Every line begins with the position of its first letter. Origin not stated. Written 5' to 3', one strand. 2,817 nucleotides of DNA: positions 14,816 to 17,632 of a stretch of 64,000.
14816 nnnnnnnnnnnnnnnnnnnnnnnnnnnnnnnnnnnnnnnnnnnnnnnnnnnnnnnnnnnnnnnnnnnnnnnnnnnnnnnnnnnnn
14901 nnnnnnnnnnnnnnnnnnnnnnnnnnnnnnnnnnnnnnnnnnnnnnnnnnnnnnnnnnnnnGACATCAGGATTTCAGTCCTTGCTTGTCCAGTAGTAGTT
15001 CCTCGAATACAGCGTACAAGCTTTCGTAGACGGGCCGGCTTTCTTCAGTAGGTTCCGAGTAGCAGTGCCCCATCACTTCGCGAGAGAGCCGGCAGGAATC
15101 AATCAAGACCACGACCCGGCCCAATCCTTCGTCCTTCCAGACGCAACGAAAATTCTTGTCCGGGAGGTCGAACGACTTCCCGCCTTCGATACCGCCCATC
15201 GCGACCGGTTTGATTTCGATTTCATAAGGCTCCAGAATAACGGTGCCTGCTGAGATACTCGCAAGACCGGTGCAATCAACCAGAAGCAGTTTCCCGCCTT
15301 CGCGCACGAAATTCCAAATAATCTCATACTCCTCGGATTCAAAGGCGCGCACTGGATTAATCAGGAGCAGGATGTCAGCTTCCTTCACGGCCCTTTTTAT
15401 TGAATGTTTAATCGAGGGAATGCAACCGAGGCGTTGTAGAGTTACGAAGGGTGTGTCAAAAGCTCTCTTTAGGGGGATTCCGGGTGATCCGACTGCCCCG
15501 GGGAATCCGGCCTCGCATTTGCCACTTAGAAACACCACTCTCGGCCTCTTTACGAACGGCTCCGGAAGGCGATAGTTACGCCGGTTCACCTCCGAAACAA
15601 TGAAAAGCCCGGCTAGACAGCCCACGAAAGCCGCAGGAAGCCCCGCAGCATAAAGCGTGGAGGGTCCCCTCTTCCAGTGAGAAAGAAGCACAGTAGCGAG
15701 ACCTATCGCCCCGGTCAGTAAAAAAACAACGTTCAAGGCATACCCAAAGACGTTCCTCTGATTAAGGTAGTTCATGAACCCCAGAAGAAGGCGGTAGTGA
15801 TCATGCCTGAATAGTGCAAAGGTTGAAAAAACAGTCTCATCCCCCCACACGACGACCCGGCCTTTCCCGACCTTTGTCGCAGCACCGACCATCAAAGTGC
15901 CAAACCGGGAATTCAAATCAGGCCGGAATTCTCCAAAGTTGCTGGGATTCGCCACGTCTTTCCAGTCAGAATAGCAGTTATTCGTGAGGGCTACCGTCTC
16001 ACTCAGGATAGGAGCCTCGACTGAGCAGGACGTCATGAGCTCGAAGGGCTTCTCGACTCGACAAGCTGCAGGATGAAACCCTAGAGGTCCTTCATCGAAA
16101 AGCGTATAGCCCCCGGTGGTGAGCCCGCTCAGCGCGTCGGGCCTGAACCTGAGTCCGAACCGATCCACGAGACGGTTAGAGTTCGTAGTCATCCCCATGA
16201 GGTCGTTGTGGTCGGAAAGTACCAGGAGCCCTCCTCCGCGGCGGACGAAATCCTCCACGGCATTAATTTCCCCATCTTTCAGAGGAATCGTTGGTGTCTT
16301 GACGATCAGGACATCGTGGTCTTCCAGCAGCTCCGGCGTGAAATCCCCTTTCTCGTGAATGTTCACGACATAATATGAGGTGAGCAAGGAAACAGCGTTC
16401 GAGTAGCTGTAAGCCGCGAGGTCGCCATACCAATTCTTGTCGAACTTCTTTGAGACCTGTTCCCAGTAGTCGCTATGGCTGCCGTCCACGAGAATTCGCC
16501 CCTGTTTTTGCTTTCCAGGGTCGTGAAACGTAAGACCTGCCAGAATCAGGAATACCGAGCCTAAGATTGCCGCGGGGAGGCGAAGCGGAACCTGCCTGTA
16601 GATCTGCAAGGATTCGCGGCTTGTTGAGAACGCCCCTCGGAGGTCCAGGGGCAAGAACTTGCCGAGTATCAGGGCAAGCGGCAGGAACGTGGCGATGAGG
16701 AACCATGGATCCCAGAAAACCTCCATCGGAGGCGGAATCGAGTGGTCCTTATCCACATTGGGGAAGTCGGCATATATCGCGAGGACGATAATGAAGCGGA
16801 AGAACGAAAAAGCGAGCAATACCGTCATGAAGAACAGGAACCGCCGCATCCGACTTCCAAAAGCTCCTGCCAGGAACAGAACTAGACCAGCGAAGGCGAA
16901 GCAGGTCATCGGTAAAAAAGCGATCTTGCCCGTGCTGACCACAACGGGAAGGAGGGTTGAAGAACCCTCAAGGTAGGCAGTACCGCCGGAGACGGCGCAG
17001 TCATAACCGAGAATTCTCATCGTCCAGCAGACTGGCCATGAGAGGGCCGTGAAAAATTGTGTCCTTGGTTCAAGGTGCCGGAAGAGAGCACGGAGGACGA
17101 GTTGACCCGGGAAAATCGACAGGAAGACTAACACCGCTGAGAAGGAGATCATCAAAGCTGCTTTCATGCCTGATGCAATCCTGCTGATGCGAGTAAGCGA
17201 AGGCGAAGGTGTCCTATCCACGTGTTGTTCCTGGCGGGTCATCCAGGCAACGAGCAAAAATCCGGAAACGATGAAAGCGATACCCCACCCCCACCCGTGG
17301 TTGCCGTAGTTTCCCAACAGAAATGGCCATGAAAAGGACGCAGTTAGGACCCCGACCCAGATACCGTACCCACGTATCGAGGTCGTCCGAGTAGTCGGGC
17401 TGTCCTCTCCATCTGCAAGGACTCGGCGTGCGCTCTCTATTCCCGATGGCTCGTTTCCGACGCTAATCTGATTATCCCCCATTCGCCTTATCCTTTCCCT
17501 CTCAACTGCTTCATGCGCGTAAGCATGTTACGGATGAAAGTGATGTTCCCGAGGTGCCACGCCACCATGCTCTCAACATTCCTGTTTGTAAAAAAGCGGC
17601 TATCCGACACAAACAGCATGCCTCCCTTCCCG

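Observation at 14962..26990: Two-tier low-GC island carrying a tightly coupled envelope operon of unrecognised function, wedged between dnaJ and a rimK-like gene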

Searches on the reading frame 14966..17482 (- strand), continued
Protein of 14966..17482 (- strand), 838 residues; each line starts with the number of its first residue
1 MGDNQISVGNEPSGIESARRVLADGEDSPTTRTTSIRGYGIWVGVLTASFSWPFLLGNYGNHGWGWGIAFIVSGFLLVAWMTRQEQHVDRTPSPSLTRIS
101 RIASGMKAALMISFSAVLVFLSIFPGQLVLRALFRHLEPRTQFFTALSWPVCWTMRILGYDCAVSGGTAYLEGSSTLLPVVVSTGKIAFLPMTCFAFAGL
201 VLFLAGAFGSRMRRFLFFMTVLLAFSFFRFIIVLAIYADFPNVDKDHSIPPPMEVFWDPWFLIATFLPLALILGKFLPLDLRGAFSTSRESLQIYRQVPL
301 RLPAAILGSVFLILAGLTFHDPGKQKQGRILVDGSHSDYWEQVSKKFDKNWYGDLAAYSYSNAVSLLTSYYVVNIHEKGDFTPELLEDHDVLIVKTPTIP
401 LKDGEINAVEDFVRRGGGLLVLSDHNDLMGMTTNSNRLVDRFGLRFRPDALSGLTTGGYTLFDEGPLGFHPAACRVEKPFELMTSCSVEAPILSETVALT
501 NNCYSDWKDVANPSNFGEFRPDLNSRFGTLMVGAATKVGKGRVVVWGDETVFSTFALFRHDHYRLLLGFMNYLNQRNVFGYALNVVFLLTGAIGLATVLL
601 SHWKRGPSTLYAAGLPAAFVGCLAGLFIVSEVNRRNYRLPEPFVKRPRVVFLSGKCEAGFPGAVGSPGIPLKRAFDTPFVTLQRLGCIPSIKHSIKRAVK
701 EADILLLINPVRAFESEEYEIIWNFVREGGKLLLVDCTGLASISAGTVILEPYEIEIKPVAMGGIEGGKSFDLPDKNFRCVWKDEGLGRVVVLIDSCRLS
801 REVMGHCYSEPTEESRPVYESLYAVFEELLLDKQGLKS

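Call 94: search_protein_families(library=pfam, proteins=[P0137, P0143, P0151, P0112, P0159, P0034, P0045, P0090, P0101], max_evalue=0.001)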
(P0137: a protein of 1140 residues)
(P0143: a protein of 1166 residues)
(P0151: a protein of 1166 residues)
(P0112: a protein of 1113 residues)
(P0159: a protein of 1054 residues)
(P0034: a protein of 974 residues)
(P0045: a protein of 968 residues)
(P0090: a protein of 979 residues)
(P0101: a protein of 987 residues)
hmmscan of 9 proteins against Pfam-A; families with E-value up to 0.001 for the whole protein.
P0137 (1140 aa): 7 families
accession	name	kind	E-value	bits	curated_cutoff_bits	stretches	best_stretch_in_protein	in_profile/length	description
PF09822.16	ABC_transp_aux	-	6.7e-14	52.2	34.7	2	264-332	19-85/288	ABC-type uncharacterized transport system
PF17210.9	SdrD_B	-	3.9e-13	50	29.7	2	884-948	6-67/112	SdrD B-like domain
PF23355.1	IFT52_GIFT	-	1.9e-11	44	27.2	1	266-355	20-108/246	IFT52 GIFT domain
PF13620.12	CarboxypepD_reg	-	3.1e-10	40.7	32.3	1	794-859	8-63/82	Carboxypeptidase regulatory-like domain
PF14258.12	DUF4350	-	6.3e-10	40.1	30.4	1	600-742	28-168/181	Domain of unknown function (DUF4350)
PF17802.7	SpaA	-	5.1e-06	27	23.1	0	897-975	12-87/91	Prealbumin-like fold domain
PF24157.1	DUF7408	-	0.00021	21.8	27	0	269-329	15-75/174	Domain of unknown function (DUF7408)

P0143 (1166 aa): 6 families
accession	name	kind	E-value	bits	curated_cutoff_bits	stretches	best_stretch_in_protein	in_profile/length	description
PF09822.16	ABC_transp_aux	-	1.6e-15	57.5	34.7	2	347-438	16-117/288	ABC-type uncharacterized transport system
PF23355.1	IFT52_GIFT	-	1.4e-11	44.4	27.2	1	349-441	18-109/246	IFT52 GIFT domain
PF14258.12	DUF4350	-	6.9e-11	43.2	30.4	1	360-558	21-180/181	Domain of unknown function (DUF4350)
PF17210.9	SdrD_B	-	2e-08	34.8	29.7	1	970-1036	3-66/112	SdrD B-like domain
PF13620.12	CarboxypepD_reg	-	2.3e-07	31.5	32.3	0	1013-1042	33-62/82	Carboxypeptidase regulatory-like domain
PF03345.20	OST48_N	-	4.9e-05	23.2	36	0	714-804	69-157/246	OST48, N-terminal domain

P0151 (1166 aa): 7 families
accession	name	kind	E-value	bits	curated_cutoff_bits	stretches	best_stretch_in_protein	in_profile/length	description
PF13620.12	CarboxypepD_reg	-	7e-15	55.6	32.3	1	987-1064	13-81/82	Carboxypeptidase regulatory-like domain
PF23355.1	IFT52_GIFT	-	2e-14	53.7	27.2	2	356-442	23-108/246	IFT52 GIFT domain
PF09822.16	ABC_transp_aux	-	4.7e-13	49.5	34.7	2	345-440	12-117/288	ABC-type uncharacterized transport system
PF14258.12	DUF4350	-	5.4e-11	43.5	30.4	1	689-823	29-163/181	Domain of unknown function (DUF4350)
PF17210.9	SdrD_B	-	2.3e-07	31.4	29.7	1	971-1035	6-67/112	SdrD B-like domain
PF17802.7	SpaA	-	1.5e-06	28.7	23.1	0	985-1030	13-56/91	Prealbumin-like fold domain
PF23193.1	NOMO_3rd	-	2.5e-06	28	27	0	886-934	34-82/120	NOMO third transthyretin-like domain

P0112 (1113 aa): 3 families
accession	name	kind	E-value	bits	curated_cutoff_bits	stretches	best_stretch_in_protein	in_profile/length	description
PF14258.12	DUF4350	-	1.1e-13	52.3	30.4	2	775-928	2-168/181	Domain of unknown function (DUF4350)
PF09822.16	ABC_transp_aux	-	6.9e-08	32.5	34.7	1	443-509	40-117/288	ABC-type uncharacterized transport system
PF23355.1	IFT52_GIFT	-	9.2e-07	28.6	27.2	1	437-510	34-107/246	IFT52 GIFT domain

P0159 (1054 aa): 3 families
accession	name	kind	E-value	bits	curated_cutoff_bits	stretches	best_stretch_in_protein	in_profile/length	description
PF14258.12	DUF4350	-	8.8e-12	46.1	30.4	1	550-726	41-179/181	Domain of unknown function (DUF4350)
PF23355.1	IFT52_GIFT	-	1.6e-08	34.4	27.2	1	536-609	34-107/246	IFT52 GIFT domain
PF09822.16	ABC_transp_aux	-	2.8e-06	27.2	34.7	1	519-624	20-132/288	ABC-type uncharacterized transport system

P0034 (974 aa): 3 families
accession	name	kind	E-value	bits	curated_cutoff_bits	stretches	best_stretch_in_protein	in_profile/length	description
PF14258.12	DUF4350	-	1.2e-12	48.9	30.4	1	478-647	49-181/181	Domain of unknown function (DUF4350)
PF23355.1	IFT52_GIFT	-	1.6e-05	24.6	27.2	0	476-542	55-119/246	IFT52 GIFT domain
PF09822.16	ABC_transp_aux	-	0.00011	22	34.7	0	789-844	47-116/288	ABC-type uncharacterized transport system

P0045 (968 aa): 4 families
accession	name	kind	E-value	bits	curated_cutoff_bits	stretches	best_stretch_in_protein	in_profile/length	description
PF14258.12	DUF4350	-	2.6e-15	57.6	30.4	2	389-559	41-173/181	Domain of unknown function (DUF4350)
PF09822.16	ABC_transp_aux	-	5.5e-12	46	34.7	1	350-451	11-121/288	ABC-type uncharacterized transport system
PF23355.1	IFT52_GIFT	-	2.6e-08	33.7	27.2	1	373-458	32-115/246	IFT52 GIFT domain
PF23090.1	MBTPS1_4th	-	0.00049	20.1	27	0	345-440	33-130/275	MBTPS1, fourth GATase-like domain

P0090 (979 aa): 4 families
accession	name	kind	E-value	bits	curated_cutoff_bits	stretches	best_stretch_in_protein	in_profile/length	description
PF14258.12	DUF4350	-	5.2e-14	53.4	30.4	2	486-684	28-180/181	Domain of unknown function (DUF4350)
PF09822.16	ABC_transp_aux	-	5.9e-11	42.6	34.7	1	497-569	43-122/288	ABC-type uncharacterized transport system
PF09960.14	DUF2194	-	6.4e-07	28.5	30.4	0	814-864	88-137/582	Uncharacterised protein conserved in bacteria (DUF2194)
PF23355.1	IFT52_GIFT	-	3.4e-06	26.7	27.2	0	496-561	38-103/246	IFT52 GIFT domain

P0101 (987 aa): 3 families
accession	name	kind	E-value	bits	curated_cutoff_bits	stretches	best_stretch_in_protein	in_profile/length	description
PF14258.12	DUF4350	-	1.9e-17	64.6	30.4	2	744-901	8-168/181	Domain of unknown function (DUF4350)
PF09822.16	ABC_transp_aux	-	4.2e-12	46.3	34.7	1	419-522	9-121/288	ABC-type uncharacterized transport system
PF23355.1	IFT52_GIFT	-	1.3e-08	34.7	27.2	1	446-518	34-106/246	IFT52 GIFT domain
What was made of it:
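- These domains are fused C-terminally to pair proteins P0137, P0143 and P0151 (call 94).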

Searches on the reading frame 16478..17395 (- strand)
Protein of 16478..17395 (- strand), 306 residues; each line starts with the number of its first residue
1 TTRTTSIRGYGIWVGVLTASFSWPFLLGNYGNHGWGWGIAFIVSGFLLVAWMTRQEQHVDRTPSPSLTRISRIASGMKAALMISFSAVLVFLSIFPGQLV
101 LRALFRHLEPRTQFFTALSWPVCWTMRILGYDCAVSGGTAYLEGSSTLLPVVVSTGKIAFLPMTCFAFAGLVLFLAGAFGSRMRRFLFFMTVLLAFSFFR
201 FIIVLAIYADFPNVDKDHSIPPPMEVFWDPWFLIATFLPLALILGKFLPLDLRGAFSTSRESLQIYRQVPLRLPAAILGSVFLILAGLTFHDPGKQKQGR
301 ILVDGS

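Call 45: search_protein_families(library=pfam, alignment_id=A4, max_evalue=10)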
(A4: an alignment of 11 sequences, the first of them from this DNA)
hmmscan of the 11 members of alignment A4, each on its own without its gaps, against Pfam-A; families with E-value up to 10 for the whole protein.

A. member 1, seq(306 aa): 1 family
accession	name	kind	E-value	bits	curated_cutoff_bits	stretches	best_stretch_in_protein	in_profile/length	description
PF25592.1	DUF7937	-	0.035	13.4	31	1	28-103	99-163/402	Domain of unknown function (DUF7937)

B. families by the number of members that match (of 11 scanned): 7 families
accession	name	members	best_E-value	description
PF24661.1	DUF7649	2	0.87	Domain of unknown function (DUF7649)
PF00499.25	Oxidored_q3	1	0.015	NADH-ubiquinone/plastoquinone oxidoreductase chain 6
PF25592.1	DUF7937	1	0.035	Domain of unknown function (DUF7937)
PF10725.14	DUF2517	1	0.32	Protein of unknown function (DUF2517)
PF19732.4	SpoIIE_N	1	0.87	Stage II sporulation protein E N-terminal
PF24282.1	DUF7470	1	2.6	Family of unknown function (DUF7470)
PF11992.13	TgpA_N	1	9.4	TgpA N-terminal domain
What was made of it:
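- Tried and rejected: However, Pfam finds nothing for 11 N-terminal domains even at E<=10 (call 45).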

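Call 58: predict_structure(alignment_id=A4)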
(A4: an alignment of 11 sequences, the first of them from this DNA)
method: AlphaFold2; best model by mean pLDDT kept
length: 306 residues; sequences in the alignment: 11
mean_pLDDT: 73.7   pTM: 0.72
mean pLDDT of the five models: 73.7, 71.8, 71.3, 69.4, 68.0
residues with pLDDT >= 90: 71; 70-90: 107; 50-70: 98; < 50: 30
segments of 3 or more residues with pLDDT < 50: 1-5, 217-220, 291-306
pLDDT, mean of each block of 10 residues (from residue 1): 54 84 61 64 68 55 57 69 70 80 82 87 96 94 85 89 90 82 90 95 91 55 73 89 87 58 53 64 62 45 44
secondary structure, 60 per line:
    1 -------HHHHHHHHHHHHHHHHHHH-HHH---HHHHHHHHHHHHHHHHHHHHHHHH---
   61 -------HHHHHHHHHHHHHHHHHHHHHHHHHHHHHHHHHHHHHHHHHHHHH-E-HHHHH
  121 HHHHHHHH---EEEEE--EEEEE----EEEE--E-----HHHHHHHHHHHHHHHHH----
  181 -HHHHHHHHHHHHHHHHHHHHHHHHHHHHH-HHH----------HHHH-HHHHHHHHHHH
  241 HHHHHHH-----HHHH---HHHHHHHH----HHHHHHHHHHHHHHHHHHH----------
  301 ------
elements in order: H8-26 H34-57 H68-112 H116-128 E132-136 E139-143 E148-151 H160-176 H182-210 H225-228 H230-247 H253-256 H260-267 H272-290

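Call 63: fold_search(model_id=the predicted structure, library=pdb)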
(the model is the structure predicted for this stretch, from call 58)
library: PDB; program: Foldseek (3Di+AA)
matches with E <= 10: 97; with E <= 0.001: 0
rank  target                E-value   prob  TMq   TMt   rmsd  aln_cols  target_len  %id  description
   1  3o1i_B                6.0e-01  0.08  0.13  0.14  27.6       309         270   11  Crystal Structure of the TorS sensor domain - TorT complex in the absence of ligand (released 2011-12-21)
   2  7p00_R                8.7e-01  0.10  0.18  0.19  21.4       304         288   12  Human Neurokinin 1 receptor (NK1R) substance P Gq chimera (mGsqi) complex (released 2021-12-15)
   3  7vvm_R                1.1e+00  0.06  0.14  0.13  20.9       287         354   12  PTH-bound human PTH1R in complex with Gs (class3) (released 2022-08-03)
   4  3o1i_A                1.1e+00  0.06  0.12  0.13  27.9       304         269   13  Crystal Structure of the TorS sensor domain - TorT complex in the absence of ligand (released 2011-12-21)
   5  9lqu_A                1.2e+00  0.07  0.15  0.17  21.0       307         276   11  Cryo-EM structure of the JN241-9-bound state 1a of APLNR homodimer (released 2026-02-04)
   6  6vn7_R                1.2e+00  0.06  0.14  0.16  20.4       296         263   12  Cryo-EM structure of an activated VIP1 receptor-G protein complex (released 2020-09-02)
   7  8sba                  1.2e+00  0.06  0.16  0.06  23.6       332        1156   14  CryoEM structure of P-Glycoprotein in inward facing 2 state under continuous turnover conditions with vinblastine (released 2025-04-23)
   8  7ar9_H                1.3e+00  0.08  0.17  0.18  20.9       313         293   12  Cryo-EM structure of Polytomella Complex-I (membrane arm) (released 2021-12-08)
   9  9g9y_L                1.8e+00  0.03  0.13  0.08  23.9       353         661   14  Respiratory supercomplex CI2-CIII2-CIV2 (megacomplex) from alphaproteobacterium (released 2026-02-04)
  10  6za8                  2.0e+00  0.06  0.17  0.13  19.4       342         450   12  Crystal structure of the neurotensin receptor 1 in complex with the small-molecule partial agonist RTI-3a (released 2021-02-10)
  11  5owv_C                2.0e+00  0.02  0.10  0.07  26.8       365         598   10  An oligomerised bacterial dynamin pair provides a mechanism for the long-range sensing and tethering of membranes (released 2018-09-05)
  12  3bo0_A                2.2e+00  0.05  0.16  0.13  17.8       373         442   10  Ribosome-SecY complex (released 2008-12-09)
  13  3o1j_A                2.2e+00  0.04  0.13  0.14  29.5       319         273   11  Crystal Structure of the TorS sensor domain - TorT complex in the absence of isopropanol (released 2011-12-21)
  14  5e8k_B                2.4e+00  0.06  0.16  0.17  19.6       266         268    9  Crystal structure of polyprenyl pyrophosphate synthase 2 from Arabidopsis thaliana (released 2015-11-11)
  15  5oxf_C                2.7e+00  0.02  0.10  0.07  26.9       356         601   10  An oligomerised bacterial dynamin pair provides a mechanism for the long range sensing and tethering of membranes (released 2018-09-05)
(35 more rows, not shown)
